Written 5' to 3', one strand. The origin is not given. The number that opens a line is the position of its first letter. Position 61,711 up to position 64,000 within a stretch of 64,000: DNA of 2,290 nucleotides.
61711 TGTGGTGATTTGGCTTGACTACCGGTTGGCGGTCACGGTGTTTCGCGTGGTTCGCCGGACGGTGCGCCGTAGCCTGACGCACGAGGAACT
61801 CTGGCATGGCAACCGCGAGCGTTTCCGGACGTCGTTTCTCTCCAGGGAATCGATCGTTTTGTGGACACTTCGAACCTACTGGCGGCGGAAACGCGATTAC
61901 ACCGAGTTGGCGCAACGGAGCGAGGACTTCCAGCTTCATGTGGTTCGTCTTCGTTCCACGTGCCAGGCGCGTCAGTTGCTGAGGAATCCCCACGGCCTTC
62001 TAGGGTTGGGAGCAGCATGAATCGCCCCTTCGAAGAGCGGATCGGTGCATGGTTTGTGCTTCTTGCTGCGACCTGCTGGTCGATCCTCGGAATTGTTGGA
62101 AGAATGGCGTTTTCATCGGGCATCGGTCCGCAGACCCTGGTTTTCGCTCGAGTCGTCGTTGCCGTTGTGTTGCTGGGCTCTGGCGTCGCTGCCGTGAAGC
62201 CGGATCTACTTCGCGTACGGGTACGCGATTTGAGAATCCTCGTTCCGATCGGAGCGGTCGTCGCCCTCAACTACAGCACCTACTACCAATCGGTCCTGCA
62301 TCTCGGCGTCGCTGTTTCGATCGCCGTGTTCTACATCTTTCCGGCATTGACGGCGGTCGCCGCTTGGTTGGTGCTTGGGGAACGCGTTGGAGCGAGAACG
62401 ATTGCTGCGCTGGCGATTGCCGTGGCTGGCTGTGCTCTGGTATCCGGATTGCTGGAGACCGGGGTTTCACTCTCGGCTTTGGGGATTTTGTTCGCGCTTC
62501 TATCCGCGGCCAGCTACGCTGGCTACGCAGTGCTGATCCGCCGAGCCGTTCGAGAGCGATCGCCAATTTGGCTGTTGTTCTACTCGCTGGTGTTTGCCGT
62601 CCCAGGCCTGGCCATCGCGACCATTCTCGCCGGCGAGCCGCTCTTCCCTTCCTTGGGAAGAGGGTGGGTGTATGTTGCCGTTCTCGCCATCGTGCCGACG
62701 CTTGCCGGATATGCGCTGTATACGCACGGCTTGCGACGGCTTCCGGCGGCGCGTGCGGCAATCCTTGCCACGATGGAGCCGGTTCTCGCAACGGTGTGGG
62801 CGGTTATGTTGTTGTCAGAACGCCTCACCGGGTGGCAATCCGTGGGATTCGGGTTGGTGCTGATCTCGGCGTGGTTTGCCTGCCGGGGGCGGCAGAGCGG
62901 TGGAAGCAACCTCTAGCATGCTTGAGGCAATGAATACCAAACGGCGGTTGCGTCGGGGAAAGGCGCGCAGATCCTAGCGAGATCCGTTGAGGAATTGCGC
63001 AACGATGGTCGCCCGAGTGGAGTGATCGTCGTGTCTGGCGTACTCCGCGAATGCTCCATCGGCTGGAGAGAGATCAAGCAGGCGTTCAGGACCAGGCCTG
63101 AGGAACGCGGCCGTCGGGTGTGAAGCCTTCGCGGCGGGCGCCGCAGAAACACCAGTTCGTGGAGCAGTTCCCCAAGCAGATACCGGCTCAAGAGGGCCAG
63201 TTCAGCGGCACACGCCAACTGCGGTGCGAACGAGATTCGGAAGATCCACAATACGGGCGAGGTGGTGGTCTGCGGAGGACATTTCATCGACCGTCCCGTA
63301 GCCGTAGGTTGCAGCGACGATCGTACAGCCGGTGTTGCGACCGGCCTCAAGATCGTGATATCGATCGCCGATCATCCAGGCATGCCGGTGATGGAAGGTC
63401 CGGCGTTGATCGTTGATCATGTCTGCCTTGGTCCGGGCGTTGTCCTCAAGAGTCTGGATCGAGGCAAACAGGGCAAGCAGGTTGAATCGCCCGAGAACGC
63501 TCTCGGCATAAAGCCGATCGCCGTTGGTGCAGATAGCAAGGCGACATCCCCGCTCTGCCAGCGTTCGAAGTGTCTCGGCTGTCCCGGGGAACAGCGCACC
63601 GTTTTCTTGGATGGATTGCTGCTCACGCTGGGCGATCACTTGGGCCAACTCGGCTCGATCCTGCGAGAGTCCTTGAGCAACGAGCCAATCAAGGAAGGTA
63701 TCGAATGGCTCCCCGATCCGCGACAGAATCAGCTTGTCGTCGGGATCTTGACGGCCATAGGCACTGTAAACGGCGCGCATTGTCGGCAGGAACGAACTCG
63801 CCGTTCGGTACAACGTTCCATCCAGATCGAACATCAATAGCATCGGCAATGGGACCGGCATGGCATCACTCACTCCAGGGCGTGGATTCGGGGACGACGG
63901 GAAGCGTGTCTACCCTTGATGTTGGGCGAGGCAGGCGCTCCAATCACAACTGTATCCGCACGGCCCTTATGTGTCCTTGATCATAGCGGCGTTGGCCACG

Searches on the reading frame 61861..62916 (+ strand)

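Call 73: search_protein_families(library=pfam, proteins=[window:61861-62916:+], max_evalue=0.001)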
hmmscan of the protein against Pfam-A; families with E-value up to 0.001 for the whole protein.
window:61861-62916:+ (351 aa): 1 family
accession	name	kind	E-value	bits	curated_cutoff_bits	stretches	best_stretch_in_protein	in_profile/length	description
PF00892.27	EamA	-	2.3e-41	141.7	28.2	2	207-339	2-132/135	EamA-like transporter family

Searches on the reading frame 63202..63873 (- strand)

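Call 73: search_protein_families(library=pfam, proteins=[window:63202-63873:-], max_evalue=0.001)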
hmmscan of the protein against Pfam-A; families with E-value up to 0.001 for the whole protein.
window:63202-63873:- (223 aa): 5 families
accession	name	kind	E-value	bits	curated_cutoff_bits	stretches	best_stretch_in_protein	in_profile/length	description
PF13419.12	HAD_2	-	1.2e-23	84.5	23.8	1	14-187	2-177/178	Haloacid dehalogenase-like hydrolase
PF00702.32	Hydrolase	-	1e-18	68.9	26.4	1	12-180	3-189/191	haloacid dehalogenase-like hydrolase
PF12710.13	HAD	-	9.8e-11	42.9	27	1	14-178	2-188/189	haloacid dehalogenase-like hydrolase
PF13242.12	Hydrolase_like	-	1.1e-07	32.1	22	1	159-210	18-70/75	HAD-hyrolase-like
PF13344.12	Hydrolase_6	-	7.9e-06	26.3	27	1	91-156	12-77/101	Haloacid dehalogenase-like hydrolase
